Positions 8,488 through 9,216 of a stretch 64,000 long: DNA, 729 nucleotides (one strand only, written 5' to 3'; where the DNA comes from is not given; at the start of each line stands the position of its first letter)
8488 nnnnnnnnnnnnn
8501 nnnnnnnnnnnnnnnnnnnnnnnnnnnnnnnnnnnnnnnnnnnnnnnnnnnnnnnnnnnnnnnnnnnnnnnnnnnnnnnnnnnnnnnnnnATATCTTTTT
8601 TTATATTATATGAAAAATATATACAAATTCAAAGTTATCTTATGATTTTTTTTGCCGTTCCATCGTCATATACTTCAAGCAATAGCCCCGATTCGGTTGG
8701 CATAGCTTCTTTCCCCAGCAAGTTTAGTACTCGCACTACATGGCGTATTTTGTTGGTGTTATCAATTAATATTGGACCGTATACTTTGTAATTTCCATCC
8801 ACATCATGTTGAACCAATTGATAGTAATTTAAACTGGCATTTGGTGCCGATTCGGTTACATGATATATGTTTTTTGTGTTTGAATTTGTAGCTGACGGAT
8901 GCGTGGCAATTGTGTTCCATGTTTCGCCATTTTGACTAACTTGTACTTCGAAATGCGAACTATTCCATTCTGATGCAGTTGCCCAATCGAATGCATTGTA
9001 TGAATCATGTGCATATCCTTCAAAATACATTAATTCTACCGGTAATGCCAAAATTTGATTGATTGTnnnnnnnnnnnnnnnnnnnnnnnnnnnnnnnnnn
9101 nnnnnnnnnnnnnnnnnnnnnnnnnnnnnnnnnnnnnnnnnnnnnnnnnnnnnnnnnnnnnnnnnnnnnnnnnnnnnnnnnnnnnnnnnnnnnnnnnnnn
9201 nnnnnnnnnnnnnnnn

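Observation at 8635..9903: Phage protein with a host-type T9SS C-terminal sorting signal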

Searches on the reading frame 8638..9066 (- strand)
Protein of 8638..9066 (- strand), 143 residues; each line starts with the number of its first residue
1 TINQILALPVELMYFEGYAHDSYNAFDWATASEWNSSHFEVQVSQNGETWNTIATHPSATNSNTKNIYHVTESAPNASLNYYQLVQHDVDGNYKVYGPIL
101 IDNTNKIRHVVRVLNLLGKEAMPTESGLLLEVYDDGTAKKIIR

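Call 18: search_solved_structures(query=A2, max_evalue=10, show_alignments=3)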
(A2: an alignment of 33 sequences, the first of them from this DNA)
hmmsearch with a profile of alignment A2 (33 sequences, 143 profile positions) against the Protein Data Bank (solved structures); distinct sequences matched with E-value up to 10: 3.
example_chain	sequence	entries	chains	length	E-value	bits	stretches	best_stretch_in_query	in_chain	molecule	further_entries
5zu6_A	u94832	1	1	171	0.44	13.6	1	33-73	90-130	CBM32 domain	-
5z06_A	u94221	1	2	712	0.48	13.5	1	16-61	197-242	BDI_3064 protein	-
4a41_A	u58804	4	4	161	1.1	12.3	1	16-57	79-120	ALPHA-N-ACETYLGLUCOSAMINIDASE FAMILY PROTEIN | Alpha-N-acetylglucosaminidase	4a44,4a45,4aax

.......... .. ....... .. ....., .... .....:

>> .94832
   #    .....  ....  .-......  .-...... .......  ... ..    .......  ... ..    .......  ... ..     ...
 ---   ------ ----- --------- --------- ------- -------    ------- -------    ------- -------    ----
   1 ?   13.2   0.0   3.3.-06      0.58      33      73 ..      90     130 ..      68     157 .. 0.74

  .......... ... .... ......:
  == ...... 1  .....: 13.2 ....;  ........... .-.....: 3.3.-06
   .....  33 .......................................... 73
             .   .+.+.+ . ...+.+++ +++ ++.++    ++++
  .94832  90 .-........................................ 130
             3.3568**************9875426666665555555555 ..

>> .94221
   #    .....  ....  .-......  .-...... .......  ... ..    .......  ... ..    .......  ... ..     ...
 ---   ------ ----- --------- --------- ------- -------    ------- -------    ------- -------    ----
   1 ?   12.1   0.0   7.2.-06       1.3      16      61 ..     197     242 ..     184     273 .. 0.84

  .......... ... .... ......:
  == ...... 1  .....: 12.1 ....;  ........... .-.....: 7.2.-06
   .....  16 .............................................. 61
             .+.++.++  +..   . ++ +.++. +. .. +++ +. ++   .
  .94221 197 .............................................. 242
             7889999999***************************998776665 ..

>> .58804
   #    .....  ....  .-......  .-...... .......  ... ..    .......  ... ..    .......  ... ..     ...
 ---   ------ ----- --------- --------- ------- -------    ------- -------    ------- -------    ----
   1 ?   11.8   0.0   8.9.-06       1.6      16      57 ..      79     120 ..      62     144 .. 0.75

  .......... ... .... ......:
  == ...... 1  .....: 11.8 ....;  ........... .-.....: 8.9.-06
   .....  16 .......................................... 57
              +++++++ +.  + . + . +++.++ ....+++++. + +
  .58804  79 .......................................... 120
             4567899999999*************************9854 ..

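Call 26: predict_structure(alignment_id=A2)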
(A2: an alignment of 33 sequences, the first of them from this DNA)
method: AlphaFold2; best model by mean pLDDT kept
length: 143 residues; sequences in the alignment: 33
mean_pLDDT: 87.4   pTM: 0.67
mean pLDDT of the five models: 87.4, 87.1, 86.2, 85.6, 84.9
residues with pLDDT >= 90: 75; 70-90: 55; 50-70: 9; < 50: 4
segments of 3 or more residues with pLDDT < 50: 1-3
pLDDT, mean of each block of 10 residues (from residue 1): 53 91 93 91 95 94 91 91 94 91 78 90 89 85 87
secondary structure, 60 per line:
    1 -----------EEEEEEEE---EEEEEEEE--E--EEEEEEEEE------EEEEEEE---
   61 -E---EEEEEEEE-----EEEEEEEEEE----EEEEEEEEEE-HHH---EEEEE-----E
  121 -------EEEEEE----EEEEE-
elements in order: E12-19 E23-30 E36-44 E51-57 E66-73 E79-88 E93-102 E110-114 E128-133 E138-142

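Call 28: search_protein_representatives(alignment_id=A2)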
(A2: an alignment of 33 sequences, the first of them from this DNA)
Query: 33 sequences, 143 profile positions. Proteins with E-value up to 0.001 (for the whole library): 105828; up to 1e-10: 65440; up to 1e-30: 589. The best 150 are listed.
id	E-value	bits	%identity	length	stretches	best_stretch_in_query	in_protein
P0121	6.0e-107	369.9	-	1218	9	7-102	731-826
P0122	9.6e-91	317.3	-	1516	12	19-99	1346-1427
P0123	7.4e-78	275.6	-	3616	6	11-106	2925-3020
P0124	1.5e-72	258.3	-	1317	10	12-94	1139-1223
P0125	3.9e-71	253.8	-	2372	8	7-102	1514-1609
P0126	3.2e-67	241.1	-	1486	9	14-92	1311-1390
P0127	4.4e-61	221.2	-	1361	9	10-99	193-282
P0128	1.7e-58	212.8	-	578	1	1-143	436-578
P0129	5.9e-58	211.0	-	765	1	5-143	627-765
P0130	1.1e-56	206.9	-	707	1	3-143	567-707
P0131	1.3e-56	206.7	-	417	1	6-143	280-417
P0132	1.3e-56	206.7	-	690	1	3-143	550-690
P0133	1.8e-56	206.2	-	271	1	1-143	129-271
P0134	1.8e-56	206.2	-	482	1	6-143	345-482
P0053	2.7e-56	205.6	-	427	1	1-143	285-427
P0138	3.7e-55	202.0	-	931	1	5-143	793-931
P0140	1.4e-54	200.1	-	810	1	4-143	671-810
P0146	7.5e-53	194.5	-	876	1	7-143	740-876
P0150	2.6e-51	189.5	-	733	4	6-88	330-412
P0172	7.6e-46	171.8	-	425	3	7-102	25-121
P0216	1.3e-41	158.1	-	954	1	2-143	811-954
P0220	2.4e-41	157.2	-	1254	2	6-143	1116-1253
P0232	9.6e-41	155.2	-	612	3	6-93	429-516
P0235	2.2e-40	154.1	-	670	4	5-102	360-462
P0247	6.2e-40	152.6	-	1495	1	5-142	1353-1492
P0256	1.4e-39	151.5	-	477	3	11-86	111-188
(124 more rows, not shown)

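Call 29: list_cluster_members(proteins=[P0128, P0129, P0130, P0138, P0140, P0146, P0216, P0220, P0247, P0121])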
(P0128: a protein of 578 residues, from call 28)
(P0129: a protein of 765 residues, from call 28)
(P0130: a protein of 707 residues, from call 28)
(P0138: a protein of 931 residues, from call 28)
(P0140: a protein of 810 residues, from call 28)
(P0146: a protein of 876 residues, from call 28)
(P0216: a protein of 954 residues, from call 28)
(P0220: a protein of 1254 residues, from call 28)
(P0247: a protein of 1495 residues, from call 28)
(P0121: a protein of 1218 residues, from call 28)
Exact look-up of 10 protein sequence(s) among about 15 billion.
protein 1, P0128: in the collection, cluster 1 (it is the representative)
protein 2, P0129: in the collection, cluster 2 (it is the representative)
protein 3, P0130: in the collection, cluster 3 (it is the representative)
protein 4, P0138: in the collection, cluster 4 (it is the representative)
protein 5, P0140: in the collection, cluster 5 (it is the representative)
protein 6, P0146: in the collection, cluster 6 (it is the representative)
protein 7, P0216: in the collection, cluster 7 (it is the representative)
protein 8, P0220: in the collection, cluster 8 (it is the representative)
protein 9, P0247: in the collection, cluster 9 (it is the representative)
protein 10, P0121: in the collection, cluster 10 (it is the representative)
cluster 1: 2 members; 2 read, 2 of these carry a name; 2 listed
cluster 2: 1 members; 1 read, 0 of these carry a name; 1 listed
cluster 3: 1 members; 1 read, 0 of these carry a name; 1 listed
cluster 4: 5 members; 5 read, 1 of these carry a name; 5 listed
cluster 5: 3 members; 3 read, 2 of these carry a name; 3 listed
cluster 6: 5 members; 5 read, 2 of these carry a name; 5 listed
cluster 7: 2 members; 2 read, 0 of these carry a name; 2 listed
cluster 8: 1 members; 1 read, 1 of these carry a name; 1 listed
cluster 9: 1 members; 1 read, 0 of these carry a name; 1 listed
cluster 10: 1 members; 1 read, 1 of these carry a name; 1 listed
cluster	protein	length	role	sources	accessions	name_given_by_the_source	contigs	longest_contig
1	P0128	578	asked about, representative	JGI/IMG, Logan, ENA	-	hypothetical protein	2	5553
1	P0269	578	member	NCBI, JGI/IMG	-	hypothetical protein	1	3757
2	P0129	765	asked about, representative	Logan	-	-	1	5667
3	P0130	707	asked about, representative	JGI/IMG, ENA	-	-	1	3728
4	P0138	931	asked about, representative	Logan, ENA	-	-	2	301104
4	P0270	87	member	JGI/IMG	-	hypothetical protein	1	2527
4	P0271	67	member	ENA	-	-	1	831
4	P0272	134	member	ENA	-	-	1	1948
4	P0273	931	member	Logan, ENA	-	-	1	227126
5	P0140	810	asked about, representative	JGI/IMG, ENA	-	-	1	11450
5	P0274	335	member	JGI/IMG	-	hypothetical protein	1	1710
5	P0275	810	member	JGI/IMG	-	hypothetical protein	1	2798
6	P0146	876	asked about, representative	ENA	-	-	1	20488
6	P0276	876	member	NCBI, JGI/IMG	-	hypothetical protein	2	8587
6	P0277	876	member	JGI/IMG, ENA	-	hypothetical protein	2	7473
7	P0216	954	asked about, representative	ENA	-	-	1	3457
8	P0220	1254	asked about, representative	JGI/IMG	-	autotransporter-associated beta strand protein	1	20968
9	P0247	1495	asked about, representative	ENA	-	-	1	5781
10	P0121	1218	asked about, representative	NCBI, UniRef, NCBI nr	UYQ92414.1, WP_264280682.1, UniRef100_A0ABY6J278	SGNH/GDSL hydrolase family protein [Chitinophaga horti] | SGNH/GDSL hydrolase family protein n=1 Tax=Chitinophaga horti TaxID=2920382 ...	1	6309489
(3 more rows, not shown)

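Call 37: search_protein_families(library=ncbifam, alignment_id=A3, max_evalue=1)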
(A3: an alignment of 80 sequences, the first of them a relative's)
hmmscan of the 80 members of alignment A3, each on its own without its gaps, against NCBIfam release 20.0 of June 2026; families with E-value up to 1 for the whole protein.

A. member 1, P0128 (578 aa): 0 families

B. families by the number of members that match (of 80 scanned): 37 families (the first 25 are shown)
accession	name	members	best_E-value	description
TIGR04183.1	Por_Secre_tail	7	1.2e-13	T9SS type A sorting domain-containing protein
NF047971.1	ThermolysLepto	3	1.4e-17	M4 family metalopeptidase thermolysin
NF052644.1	T9SS_DNase_Rie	3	0.0024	T9SS-dependent surface endonuclease, AS87_RS02955 family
NF038128.1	choice_anch_J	2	1.8e-11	choice-of-anchor J domain-containing protein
NF038113.1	T9SSA_dep_M36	2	8.4e-08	T9SS-dependent M36 family metallopeptidase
NF033708.1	T9SS_Cterm_ChiA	2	0.015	T9SS sorting signal type C domain-containing protein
NF053582.1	motif_MiiA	2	0.027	MiiA motif-containing surface protein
NF049843.1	BdpA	2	0.074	BAR domain-like protein A BdpA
NF041898.1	pec_ly_PelI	1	1.9e-06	pectate lyase PelI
NF048003.1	GTA_spike_fiber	1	7e-06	phage head spike fiber domain-containing protein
NF052323.1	T9SSA_dep_M6i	1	1.1e-05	T9SS-dependent M6-like inactivated metalloprotease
TIGR03872.1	cytochrome_MoxG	1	0.00033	cytochrome c(L), periplasmic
NF005176.1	PRK06655.1-1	1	0.00035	flagellar hook assembly protein FlgD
NF009453.0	PRK12813.1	1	0.00054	flagellar basal body rod modification protein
NF033675.1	NTTRR-F1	1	0.00062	NTTRR-F1 domain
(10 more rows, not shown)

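Call 38: search_protein_families(library=pfam, alignment_id=A3, max_evalue=0.01)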
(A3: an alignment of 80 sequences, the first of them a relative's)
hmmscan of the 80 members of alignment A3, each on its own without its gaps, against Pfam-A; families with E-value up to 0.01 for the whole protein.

A. member 1, P0128 (578 aa): 0 families

B. families by the number of members that match (of 80 scanned): 30 families (the first 25 are shown)
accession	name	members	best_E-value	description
PF18962.6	Por_Secre_tail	7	9.4e-11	Secretion system C-terminal sorting domain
PF22633.2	F5_F8_type_C_2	7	7.7e-08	NedA-like, galactose-binding domain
PF00754.31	F5_F8_type_C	7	2.9e-06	F5/8 type C domain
PF20009.4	GEVED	6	5.9e-33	GEVED domain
PF00041.27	fn3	5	6.5e-09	Fibronectin type III domain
PF23759.1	GBD_T9SS_assoc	5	1.8e-07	Galactose binding domain-like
PF13472.12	Lipase_GDSL_2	4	4.5e-20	GDSL-like Lipase/Acylhydrolase family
PF00431.26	CUB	4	9.6e-07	CUB domain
PF00657.28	Lipase_GDSL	3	9e-11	GDSL-like Lipase/Acylhydrolase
PF13585.12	CHU_C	3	1.9e-05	CHU_C Type IX secretion signal domain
PF21722.4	Gly_rich_2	2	8.6e-13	Glycine-rich domain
PF01483.27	P_proprotein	2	2.3e-10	Proprotein convertase P-domain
PF19081.6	Ig_7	2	1.4e-09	Ig-like domain CHU_C associated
PF05345.18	He_PIG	2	1.3e-06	Putative Ig domain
PF13163.11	DUF3999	2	1.5e-06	Protein of unknown function (DUF3999)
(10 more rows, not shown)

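Call 39: search_protein_families(library=pfam, proteins=[P0121, P0122, P0150, P0172, P0232, P0235, P0256], max_evalue=0.001)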
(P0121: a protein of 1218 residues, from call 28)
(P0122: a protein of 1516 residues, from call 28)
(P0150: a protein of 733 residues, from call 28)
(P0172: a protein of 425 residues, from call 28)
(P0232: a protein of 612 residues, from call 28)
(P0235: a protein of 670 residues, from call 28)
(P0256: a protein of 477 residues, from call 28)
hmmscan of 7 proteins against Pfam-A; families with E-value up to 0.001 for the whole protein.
P0121 (1218 aa): 3 families
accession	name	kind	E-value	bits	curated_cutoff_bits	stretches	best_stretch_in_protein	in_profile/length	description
PF13472.12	Lipase_GDSL_2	-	2.8e-12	47.9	32.9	1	33-220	2-178/178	GDSL-like Lipase/Acylhydrolase family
PF00657.28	Lipase_GDSL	-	1.6e-08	35.4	23.6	1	31-224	2-207/208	GDSL-like Lipase/Acylhydrolase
PF18962.6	Por_Secre_tail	-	2.9e-08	34.3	27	1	1151-1212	3-68/75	Secretion system C-terminal sorting domain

P0122 (1516 aa): 2 families
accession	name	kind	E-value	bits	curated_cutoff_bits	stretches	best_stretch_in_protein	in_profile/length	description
PF13472.12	Lipase_GDSL_2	-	6.4e-10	40.3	32.9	1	34-218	2-178/178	GDSL-like Lipase/Acylhydrolase family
PF18962.6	Por_Secre_tail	-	3.5e-08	34.1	27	1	1450-1509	2-67/75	Secretion system C-terminal sorting domain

P0150 (733 aa): 4 families
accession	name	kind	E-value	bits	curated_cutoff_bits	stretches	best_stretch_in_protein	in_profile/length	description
PF13472.12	Lipase_GDSL_2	-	4.5e-20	73.3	32.9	1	30-211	1-178/178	GDSL-like Lipase/Acylhydrolase family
PF00657.28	Lipase_GDSL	-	6.6e-09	36.7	23.6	1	28-213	1-205/208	GDSL-like Lipase/Acylhydrolase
PF18962.6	Por_Secre_tail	-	7.8e-09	36.1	27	1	666-728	3-69/75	Secretion system C-terminal sorting domain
PF22633.2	F5_F8_type_C_2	-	7.7e-08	33.3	27.8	0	241-300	30-89/91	NedA-like, galactose-binding domain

P0172 (425 aa): 3 families
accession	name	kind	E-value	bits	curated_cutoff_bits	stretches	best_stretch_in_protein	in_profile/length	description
PF18962.6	Por_Secre_tail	-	3.5e-07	30.9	27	1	341-420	2-72/75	Secretion system C-terminal sorting domain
PF22633.2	F5_F8_type_C_2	-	6e-07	30.4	27.8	0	133-184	27-77/91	NedA-like, galactose-binding domain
PF13163.11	DUF3999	-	0.00023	20.9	30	0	135-170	124-159/424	Protein of unknown function (DUF3999)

P0232 (612 aa): 7 families
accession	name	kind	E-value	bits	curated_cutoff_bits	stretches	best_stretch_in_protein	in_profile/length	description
PF13472.12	Lipase_GDSL_2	-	6.2e-16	59.8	32.9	1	31-212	2-178/178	GDSL-like Lipase/Acylhydrolase family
PF00657.28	Lipase_GDSL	-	9e-11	42.8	23.6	1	28-216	1-207/208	GDSL-like Lipase/Acylhydrolase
PF18962.6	Por_Secre_tail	-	9.4e-11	42.3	27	1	545-605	3-67/75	Secretion system C-terminal sorting domain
PF13163.11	DUF3999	-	1.5e-06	28.1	30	0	338-408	122-193/424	Protein of unknown function (DUF3999)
PF00754.31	F5_F8_type_C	-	2.9e-06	27.9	28.2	0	445-492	48-98/127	F5/8 type C domain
PF22633.2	F5_F8_type_C_2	-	4.8e-06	27.5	27.8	0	445-493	33-81/91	NedA-like, galactose-binding domain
PF13585.12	CHU_C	-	3.7e-05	24.2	27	1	543-601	7-71/86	CHU_C Type IX secretion signal domain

P0235 (670 aa): 3 families
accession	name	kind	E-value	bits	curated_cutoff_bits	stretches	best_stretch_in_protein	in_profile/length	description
PF18962.6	Por_Secre_tail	-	7.3e-08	33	27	1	588-668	2-75/75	Secretion system C-terminal sorting domain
PF13860.13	FlgD_ig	-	1.9e-06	28.2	27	1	598-653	10-71/79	FlgD Ig-like domain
PF13585.12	CHU_C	-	1.9e-05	25.2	27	1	604-663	23-79/86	CHU_C Type IX secretion signal domain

P0256 (477 aa): 1 family
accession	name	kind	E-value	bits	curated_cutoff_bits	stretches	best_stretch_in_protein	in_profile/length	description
PF18962.6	Por_Secre_tail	-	1.2e-10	41.9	27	1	406-476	1-75/75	Secretion system C-terminal sorting domain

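Call 92: fold_search(model_id=the predicted structure, library=pdb)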
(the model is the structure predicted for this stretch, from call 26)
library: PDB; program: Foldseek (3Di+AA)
matches with E <= 10: 1729; with E <= 0.001: 0
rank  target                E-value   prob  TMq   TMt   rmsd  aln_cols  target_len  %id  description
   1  2ibg_B                2.6e-03  1.00  0.45  0.32  15.2       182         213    9  Crystal Structure of Hedgehog Bound to the FNIII Domains of Ihog (released 2006-10-24)
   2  5bnx_D                7.4e-03  1.00  0.46  0.44  13.8       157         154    8  Crystal structure of Human MCM2 HBD and ASF1b chaperoning a histone H3.3-H4 dimer (released 2015-06-17)
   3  8v2b_B                1.0e-02  0.99  0.40  0.12  16.8       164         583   10  Cryo-EM structure of mouse type II OSM receptor complex: model for full extracellular assembly (released 2024-11-20)
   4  2z34_B                1.1e-02  0.99  0.44  0.43  14.0       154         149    8  Crystal structure of SpCia1/Asf1 complex with Hip1 (released 2008-03-11)
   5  7vcq_F                1.1e-02  0.99  0.46  0.44  13.7       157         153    6  structure of viral protein BKRF4 in complex with H3.3-H4-ASF1 (released 2022-08-03)
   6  8bv1_B                1.3e-02  1.00  0.51  0.48  12.6       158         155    6  Peptide inhibitor P4 in complex with ASF1 histone chaperone (released 2023-07-05)
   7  6zlx                  1.4e-02  1.00  0.34  0.22   5.7        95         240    8  The structure of the ClpX-associated factor PDIP38 (released 2021-07-14)
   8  4u49_A                1.4e-02  1.00  0.46  0.23   3.1        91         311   16  Crystal structure of Pectate Lyase Pel3 from Pectobacterium carotovorum with two monomers in the A.U (released 2015-08-05)
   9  2x42                  1.4e-02  1.00  0.40  0.10   7.7       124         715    5  Structure of beta-glucosidase 3B from Thermotoga neapolitana in complex with alpha-D-glucose (released 2010-02-09)
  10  2ibg_A                1.5e-02  0.99  0.41  0.29  15.2       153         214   10  Crystal Structure of Hedgehog Bound to the FNIII Domains of Ihog (released 2006-10-24)
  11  5z06_B                1.6e-02  1.00  0.50  0.12   3.3        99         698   13  Crystal structure of beta-1,2-glucanase from Parabacteroides distasonis (released 2018-05-30)
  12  3i3e_B                1.6e-02  0.99  0.39  0.07   9.6       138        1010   16  E. COLI (lacZ) BETA-GALACTOSIDASE (M542A) (released 2010-05-12)
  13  7zn4_b                1.6e-02  0.98  0.41  0.28  16.2       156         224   14  Tail tip of siphophage T5 : bent fibre after interaction with its bacterial receptor FhuA (released 2023-02-08)
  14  6tte_A                1.7e-02  1.00  0.41  0.08  10.0       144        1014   14  Beta-galactosidase in complex with PETG (released 2020-01-15)
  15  2x41                  1.9e-02  1.00  0.39  0.09   7.8       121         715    6  Structure of beta-glucosidase 3B from Thermotoga neapolitana in complex with glucose (released 2010-02-09)
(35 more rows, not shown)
